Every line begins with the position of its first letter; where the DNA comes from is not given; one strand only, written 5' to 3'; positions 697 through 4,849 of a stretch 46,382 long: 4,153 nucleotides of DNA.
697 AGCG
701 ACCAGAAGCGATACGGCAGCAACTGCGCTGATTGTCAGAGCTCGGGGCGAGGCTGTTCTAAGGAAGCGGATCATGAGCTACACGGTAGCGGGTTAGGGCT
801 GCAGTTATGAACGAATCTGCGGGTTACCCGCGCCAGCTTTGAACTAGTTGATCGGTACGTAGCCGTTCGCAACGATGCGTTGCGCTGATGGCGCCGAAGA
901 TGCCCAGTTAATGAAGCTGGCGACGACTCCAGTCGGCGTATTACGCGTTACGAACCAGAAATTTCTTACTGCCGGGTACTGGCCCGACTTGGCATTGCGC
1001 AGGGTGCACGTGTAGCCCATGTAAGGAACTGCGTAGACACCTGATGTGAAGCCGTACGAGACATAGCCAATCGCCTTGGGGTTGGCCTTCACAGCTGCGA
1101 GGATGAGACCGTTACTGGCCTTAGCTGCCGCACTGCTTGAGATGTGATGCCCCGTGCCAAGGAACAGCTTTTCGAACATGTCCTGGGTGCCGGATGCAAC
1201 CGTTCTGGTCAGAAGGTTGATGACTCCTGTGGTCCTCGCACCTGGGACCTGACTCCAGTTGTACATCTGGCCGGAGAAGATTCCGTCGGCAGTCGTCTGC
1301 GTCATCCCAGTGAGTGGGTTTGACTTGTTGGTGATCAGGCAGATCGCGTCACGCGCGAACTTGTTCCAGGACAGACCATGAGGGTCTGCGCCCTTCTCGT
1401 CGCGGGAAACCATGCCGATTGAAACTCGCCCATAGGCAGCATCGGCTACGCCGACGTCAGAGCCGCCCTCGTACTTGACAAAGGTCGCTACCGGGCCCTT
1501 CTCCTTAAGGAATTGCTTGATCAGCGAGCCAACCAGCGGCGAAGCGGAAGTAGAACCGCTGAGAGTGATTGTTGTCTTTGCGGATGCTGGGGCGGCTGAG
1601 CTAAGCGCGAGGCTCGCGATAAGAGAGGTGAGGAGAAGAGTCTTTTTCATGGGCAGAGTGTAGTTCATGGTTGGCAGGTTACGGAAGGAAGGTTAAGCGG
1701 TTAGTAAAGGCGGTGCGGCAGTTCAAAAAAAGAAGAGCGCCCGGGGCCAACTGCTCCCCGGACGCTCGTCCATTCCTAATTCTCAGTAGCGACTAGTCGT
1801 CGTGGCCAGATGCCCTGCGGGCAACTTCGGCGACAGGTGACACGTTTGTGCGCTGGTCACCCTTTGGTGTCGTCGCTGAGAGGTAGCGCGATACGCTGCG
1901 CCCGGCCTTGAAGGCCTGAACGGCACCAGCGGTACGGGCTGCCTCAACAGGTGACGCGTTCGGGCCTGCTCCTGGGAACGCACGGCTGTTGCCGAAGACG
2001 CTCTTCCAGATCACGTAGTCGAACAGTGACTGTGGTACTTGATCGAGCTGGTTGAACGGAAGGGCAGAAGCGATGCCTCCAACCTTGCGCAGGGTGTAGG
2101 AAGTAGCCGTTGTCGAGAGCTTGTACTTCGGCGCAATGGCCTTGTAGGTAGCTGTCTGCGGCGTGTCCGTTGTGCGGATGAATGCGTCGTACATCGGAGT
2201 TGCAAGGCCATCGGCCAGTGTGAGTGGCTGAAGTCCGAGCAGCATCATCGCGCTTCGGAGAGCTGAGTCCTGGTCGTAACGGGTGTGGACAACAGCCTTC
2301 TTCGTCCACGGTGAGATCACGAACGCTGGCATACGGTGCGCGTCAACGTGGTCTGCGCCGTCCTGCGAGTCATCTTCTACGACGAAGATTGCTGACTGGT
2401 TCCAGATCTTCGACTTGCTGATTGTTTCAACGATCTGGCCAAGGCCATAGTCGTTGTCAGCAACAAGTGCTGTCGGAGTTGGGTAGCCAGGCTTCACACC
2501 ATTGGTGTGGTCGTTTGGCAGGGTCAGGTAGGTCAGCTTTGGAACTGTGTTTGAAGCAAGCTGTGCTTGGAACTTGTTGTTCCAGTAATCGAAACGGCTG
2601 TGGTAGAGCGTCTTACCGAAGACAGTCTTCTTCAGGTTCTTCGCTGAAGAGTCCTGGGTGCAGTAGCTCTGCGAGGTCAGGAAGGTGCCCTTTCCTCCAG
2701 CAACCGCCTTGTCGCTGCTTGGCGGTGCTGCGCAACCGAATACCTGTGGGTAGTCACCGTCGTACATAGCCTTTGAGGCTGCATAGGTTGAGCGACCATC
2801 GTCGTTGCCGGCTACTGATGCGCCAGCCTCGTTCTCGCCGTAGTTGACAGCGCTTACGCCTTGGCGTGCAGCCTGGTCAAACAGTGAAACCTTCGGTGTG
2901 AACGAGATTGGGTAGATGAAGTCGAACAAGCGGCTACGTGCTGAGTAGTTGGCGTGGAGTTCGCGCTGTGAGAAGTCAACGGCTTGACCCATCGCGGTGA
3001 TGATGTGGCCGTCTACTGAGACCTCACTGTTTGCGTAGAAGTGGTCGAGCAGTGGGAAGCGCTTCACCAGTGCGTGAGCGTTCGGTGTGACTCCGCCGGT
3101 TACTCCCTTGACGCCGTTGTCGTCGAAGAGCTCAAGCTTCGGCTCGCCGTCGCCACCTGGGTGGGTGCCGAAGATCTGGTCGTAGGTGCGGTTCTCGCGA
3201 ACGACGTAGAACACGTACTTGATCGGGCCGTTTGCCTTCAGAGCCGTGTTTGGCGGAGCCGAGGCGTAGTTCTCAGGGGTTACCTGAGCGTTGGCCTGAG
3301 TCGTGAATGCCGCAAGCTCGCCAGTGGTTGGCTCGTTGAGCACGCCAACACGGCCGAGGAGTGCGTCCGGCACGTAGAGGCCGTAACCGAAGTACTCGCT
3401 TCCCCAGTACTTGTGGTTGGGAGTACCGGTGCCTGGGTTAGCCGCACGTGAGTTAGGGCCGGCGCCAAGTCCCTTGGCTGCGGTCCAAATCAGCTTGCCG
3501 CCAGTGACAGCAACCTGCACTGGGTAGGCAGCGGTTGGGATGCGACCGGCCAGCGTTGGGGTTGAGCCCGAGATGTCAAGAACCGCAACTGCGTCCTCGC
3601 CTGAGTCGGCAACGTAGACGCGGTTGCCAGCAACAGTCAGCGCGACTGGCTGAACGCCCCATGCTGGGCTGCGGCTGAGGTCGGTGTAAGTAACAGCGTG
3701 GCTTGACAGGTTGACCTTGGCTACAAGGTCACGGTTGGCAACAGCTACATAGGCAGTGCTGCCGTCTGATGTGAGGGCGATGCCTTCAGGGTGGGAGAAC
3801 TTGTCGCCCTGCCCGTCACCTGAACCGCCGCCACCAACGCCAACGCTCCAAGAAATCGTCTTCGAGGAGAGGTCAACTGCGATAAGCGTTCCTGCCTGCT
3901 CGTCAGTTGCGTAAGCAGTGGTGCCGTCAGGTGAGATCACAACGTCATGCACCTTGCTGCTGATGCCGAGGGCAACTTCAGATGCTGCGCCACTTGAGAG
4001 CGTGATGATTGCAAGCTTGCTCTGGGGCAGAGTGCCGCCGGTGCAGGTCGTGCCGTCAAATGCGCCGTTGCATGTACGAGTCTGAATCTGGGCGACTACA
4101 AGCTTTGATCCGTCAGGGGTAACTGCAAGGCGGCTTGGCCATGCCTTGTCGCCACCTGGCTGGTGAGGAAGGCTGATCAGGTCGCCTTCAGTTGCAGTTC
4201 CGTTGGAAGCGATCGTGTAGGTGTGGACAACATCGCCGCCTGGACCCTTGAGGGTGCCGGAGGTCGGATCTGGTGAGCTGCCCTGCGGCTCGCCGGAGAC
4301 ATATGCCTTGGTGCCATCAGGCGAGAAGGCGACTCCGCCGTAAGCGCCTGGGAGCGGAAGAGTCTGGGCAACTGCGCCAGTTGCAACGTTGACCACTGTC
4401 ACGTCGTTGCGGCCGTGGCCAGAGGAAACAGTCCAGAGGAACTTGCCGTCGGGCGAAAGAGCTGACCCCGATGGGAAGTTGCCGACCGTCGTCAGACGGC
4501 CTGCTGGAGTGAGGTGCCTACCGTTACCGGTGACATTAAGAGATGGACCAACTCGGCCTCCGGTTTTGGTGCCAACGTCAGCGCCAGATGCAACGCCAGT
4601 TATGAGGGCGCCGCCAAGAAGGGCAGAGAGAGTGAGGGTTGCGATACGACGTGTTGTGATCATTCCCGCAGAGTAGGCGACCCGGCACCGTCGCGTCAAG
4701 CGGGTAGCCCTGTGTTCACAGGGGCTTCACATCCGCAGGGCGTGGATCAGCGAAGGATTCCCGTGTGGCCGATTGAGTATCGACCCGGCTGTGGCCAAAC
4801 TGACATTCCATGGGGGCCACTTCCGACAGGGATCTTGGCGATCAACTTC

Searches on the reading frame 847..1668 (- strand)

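Call 16: search_protein_families(library=pfam, proteins=[window:847-1668:-], max_evalue=0.001)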
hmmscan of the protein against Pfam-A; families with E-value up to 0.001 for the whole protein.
window:847-1668:- (274 aa): 1 family
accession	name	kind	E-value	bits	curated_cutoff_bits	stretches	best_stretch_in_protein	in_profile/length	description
PF12849.12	PBP_like_2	-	1.1e-26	94.6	27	1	25-258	3-265/267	PBP superfamily domain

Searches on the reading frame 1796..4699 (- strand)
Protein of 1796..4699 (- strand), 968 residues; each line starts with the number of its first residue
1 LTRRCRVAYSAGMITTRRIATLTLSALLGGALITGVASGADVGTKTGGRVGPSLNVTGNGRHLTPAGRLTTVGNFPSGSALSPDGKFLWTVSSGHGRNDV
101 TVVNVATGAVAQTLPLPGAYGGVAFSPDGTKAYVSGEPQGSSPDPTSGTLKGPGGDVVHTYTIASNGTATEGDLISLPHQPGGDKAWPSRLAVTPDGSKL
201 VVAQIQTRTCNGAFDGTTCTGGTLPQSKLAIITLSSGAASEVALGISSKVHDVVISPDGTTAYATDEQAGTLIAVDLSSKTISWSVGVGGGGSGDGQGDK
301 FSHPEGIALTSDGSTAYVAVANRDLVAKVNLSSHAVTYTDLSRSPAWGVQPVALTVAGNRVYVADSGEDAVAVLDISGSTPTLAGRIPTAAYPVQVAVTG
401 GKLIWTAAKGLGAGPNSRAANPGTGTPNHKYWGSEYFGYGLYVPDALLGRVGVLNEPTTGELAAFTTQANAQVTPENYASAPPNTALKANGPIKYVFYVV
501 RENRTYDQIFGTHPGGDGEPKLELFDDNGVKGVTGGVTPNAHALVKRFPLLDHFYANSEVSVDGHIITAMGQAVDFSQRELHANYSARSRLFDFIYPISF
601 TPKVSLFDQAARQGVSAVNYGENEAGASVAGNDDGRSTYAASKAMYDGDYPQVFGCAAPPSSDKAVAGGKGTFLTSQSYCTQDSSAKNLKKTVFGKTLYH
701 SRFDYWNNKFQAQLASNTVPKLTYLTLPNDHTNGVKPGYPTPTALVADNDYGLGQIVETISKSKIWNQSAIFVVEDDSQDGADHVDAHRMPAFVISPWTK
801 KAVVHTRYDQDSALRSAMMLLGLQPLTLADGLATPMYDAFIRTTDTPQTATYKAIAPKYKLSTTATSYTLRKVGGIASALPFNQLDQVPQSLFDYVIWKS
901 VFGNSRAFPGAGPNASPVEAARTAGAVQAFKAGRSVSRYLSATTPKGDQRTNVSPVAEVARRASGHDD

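Call 16: search_protein_families(library=pfam, proteins=[window:1796-4699:-], max_evalue=0.001)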
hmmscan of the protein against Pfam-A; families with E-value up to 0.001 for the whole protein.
window:1796-4699:- (968 aa): 3 families
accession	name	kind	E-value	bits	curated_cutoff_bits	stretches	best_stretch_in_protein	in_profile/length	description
PF04185.19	Phosphoesterase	-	9.4e-12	45.2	23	1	699-816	219-348/356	Phosphoesterase family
PF10282.15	Lactonase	-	2.2e-07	30.8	21.7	1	254-385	197-329/344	Lactonase, 7-bladed beta-propeller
PF21783.3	YNCE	-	0.00019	21.3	27.1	0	304-391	158-242/339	YNCE-like beta-propeller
